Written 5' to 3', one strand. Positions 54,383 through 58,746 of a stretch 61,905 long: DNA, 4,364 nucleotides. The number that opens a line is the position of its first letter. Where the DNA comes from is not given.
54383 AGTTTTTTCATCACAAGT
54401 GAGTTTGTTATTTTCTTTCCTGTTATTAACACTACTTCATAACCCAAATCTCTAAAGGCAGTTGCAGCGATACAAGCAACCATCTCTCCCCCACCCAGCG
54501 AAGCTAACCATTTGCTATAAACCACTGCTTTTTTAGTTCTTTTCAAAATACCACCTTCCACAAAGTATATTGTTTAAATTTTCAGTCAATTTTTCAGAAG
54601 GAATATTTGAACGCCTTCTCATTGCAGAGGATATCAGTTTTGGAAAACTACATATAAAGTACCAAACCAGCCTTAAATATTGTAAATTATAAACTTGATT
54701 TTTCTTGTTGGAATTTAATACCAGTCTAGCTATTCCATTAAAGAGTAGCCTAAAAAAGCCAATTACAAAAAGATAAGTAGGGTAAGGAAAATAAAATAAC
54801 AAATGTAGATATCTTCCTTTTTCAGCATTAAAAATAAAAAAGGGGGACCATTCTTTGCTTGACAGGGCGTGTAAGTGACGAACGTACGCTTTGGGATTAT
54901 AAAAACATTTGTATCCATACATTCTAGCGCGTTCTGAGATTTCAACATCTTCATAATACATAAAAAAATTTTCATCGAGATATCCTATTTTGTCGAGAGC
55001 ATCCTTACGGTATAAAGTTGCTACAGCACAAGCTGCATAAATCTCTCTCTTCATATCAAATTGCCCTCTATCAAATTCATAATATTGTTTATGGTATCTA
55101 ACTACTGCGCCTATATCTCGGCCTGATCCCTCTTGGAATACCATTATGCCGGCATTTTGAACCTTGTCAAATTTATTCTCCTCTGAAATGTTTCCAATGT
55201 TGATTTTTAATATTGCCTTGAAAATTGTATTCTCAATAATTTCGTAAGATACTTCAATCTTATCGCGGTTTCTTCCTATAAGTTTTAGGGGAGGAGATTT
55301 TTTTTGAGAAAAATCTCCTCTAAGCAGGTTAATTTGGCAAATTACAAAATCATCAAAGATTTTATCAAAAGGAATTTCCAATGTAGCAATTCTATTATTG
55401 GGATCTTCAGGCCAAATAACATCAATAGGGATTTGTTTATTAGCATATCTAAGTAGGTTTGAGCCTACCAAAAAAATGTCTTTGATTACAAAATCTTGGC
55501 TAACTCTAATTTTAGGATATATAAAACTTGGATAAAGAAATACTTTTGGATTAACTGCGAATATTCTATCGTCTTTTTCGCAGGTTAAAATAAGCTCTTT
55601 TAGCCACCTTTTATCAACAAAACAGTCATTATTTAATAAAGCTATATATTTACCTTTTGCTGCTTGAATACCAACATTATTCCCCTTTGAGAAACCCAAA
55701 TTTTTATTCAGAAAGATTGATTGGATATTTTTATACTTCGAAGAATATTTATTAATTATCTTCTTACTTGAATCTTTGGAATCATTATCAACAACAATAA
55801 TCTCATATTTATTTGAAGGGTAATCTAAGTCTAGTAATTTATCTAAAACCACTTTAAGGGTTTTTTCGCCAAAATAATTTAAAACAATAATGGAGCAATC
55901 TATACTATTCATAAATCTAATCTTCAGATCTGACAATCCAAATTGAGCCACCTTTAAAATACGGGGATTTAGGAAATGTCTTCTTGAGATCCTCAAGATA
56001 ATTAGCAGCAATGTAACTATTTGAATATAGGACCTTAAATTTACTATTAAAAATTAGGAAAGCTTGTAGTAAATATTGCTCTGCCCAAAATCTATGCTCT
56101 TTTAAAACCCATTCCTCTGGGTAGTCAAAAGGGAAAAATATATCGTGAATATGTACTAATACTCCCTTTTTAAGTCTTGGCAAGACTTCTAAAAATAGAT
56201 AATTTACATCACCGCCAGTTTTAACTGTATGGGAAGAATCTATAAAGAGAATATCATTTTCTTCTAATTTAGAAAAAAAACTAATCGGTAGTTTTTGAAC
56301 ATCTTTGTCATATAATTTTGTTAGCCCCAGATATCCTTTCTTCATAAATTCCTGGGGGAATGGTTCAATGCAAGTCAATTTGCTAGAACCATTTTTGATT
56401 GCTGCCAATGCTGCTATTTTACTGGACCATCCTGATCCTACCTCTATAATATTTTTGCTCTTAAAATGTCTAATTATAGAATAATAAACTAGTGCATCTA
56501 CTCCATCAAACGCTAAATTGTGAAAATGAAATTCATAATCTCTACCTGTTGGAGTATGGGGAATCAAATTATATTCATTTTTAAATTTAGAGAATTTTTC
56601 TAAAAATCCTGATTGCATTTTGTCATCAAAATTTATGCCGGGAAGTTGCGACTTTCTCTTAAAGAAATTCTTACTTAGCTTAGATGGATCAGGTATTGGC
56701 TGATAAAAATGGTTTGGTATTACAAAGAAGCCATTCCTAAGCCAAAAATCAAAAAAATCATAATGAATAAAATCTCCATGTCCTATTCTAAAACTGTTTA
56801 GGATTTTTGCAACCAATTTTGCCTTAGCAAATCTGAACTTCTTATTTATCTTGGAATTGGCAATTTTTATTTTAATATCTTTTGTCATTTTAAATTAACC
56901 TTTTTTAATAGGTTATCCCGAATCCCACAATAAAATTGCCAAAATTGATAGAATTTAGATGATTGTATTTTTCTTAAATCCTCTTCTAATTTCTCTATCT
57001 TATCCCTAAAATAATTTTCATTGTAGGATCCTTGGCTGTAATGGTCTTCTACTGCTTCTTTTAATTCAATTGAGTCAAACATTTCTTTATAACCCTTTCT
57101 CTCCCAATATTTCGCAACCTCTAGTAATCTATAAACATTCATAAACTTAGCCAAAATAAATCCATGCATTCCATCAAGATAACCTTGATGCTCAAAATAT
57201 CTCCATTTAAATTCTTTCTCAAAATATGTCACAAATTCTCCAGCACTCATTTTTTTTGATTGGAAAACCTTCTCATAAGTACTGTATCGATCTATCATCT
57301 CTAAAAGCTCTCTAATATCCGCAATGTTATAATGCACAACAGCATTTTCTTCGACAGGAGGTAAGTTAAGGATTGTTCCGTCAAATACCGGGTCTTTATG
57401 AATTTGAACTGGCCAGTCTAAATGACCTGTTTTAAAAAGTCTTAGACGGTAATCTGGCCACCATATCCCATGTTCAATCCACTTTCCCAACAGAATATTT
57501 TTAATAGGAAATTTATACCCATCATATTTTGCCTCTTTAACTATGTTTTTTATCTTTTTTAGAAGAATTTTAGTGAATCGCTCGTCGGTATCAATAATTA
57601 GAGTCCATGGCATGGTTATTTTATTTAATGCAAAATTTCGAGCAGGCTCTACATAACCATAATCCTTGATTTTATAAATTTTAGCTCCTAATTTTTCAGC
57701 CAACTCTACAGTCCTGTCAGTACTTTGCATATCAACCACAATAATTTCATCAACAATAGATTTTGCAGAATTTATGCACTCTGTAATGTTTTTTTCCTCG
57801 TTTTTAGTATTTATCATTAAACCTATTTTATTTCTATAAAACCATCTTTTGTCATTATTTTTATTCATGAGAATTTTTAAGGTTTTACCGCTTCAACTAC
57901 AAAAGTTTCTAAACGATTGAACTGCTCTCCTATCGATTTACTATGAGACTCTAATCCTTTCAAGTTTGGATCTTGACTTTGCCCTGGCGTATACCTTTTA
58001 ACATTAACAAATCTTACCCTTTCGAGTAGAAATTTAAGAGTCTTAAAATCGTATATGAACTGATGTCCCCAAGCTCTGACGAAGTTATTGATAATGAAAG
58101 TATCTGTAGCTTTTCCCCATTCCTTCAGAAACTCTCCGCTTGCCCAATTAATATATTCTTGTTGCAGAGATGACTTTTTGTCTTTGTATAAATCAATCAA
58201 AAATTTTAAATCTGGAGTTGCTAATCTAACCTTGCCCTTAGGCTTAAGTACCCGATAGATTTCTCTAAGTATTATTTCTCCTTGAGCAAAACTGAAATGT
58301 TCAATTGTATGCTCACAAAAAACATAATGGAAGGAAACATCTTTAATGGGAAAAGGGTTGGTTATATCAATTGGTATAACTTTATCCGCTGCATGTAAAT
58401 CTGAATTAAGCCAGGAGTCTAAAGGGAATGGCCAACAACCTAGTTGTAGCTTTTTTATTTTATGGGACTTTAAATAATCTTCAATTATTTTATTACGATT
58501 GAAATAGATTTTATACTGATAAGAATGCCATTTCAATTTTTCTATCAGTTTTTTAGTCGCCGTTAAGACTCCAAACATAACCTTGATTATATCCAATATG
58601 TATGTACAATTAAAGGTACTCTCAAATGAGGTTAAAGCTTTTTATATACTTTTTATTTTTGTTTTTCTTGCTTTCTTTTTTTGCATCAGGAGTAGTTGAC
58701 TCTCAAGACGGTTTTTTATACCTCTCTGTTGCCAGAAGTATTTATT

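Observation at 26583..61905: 35-kb envelope-glycan locus built around eleven GT-C/Wzy_C-type membrane enzymes, with no Wzx flippase, Wzy polymerase or PCP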

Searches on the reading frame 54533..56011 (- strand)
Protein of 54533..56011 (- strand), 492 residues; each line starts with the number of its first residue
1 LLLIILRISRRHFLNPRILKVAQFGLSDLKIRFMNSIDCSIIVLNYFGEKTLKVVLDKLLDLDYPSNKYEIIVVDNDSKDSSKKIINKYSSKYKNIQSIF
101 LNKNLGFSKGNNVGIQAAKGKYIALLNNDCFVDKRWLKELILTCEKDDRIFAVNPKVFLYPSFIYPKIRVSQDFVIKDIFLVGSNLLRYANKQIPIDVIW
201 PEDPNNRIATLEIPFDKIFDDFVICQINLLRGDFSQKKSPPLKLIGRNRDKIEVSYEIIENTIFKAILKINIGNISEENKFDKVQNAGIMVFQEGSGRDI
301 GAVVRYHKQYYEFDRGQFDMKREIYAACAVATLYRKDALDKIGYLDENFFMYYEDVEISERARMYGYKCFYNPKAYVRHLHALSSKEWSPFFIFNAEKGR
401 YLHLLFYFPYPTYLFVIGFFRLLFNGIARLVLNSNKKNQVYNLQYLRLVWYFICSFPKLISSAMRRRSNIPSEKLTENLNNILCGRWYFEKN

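Call 5: search_protein_families(library=pfam, proteins=[window:54533-56011:-], max_evalue=0.01)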
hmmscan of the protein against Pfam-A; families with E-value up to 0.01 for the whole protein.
window:54533-56011:- (492 aa): 4 families
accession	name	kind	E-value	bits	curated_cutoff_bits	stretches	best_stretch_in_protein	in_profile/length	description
PF00535.33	Glycos_transf_2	-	2.1e-26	93.3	23.3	1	40-167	1-127/168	Glycosyl transferase family 2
PF13641.12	Glyco_tranf_2_3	-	1.1e-11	45.6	27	1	39-153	3-119/230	Glycosyltransferase like family 2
PF10111.15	Glyco_tranf_2_2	-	0.00013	22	27.3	1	54-134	14-96/276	Glycosyltransferase like family 2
PF13632.12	Glyco_trans_2_3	-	0.00068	19.9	27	1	332-384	77-128/198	Glycosyl transferase family group 2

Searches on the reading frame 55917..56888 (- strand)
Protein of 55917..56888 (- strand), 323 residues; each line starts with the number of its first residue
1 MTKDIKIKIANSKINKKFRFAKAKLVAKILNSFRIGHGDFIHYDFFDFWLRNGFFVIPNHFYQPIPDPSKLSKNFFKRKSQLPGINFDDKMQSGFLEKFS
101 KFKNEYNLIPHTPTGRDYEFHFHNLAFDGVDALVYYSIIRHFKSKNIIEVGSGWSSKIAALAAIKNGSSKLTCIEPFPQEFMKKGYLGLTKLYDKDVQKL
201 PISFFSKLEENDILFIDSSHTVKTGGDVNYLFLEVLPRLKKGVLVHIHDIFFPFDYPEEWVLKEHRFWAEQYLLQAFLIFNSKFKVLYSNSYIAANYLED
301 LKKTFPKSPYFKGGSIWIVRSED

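Call 5: search_protein_families(library=pfam, proteins=[window:55917-56888:-], max_evalue=0.01)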
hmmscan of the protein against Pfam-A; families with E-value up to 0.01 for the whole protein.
window:55917-56888:- (323 aa): 1 family
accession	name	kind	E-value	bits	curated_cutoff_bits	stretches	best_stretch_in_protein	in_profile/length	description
PF13578.12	Methyltransf_24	-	8.1e-13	49.6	26.3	1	148-250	1-105/105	Methyltransferase domain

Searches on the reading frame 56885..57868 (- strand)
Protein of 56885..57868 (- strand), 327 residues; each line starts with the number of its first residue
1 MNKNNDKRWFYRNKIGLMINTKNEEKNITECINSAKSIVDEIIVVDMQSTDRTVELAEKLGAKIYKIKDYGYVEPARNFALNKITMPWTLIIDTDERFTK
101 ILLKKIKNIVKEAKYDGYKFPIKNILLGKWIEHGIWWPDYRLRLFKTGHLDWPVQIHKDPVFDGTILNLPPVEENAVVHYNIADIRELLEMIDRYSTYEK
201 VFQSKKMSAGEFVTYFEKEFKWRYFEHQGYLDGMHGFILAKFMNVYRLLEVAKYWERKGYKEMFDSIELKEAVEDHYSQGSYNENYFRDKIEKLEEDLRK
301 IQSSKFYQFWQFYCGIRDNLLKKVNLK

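Call 5: search_protein_families(library=pfam, proteins=[window:56885-57868:-], max_evalue=0.01)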
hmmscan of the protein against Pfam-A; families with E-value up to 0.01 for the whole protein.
window:56885-57868:- (327 aa): 2 families
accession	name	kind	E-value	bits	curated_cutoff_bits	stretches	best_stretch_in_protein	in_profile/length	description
PF00535.33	Glycos_transf_2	-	1.1e-14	55.2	23.3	1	19-132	4-125/168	Glycosyl transferase family 2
PF13704.12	Glyco_tranf_2_4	-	0.0023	18.8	27.5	1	22-96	1-82/98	Glycosyl transferase family 2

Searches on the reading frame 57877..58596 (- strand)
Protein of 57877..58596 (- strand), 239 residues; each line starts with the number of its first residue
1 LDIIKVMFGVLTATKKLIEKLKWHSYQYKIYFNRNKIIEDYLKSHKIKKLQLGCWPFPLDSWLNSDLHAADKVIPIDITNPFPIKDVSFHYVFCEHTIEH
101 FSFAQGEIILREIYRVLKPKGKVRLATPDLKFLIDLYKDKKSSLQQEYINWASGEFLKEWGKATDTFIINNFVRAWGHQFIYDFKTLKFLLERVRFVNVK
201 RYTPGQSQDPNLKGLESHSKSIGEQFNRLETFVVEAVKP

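Call 5: search_protein_families(library=pfam, proteins=[window:57877-58596:-], max_evalue=0.01)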
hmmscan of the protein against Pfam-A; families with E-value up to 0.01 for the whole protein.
window:57877-58596:- (239 aa): 5 families
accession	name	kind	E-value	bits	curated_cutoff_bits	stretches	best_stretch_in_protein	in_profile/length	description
PF08241.18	Methyltransf_11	-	8e-08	33.3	21.2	1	73-123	46-93/95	Methyltransferase domain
PF13649.12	Methyltransf_25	-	3.1e-05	25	27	1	77-121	54-97/97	Methyltransferase domain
PF13847.12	Methyltransf_31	-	0.00013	22.1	27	1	77-144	62-129/145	Methyltransferase domain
PF13489.12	Methyltransf_23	-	0.00077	19.7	27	1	88-164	81-157/164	Methyltransferase domain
PF08242.18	Methyltransf_12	-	0.0033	18.6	30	1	75-122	55-97/98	Methyltransferase domain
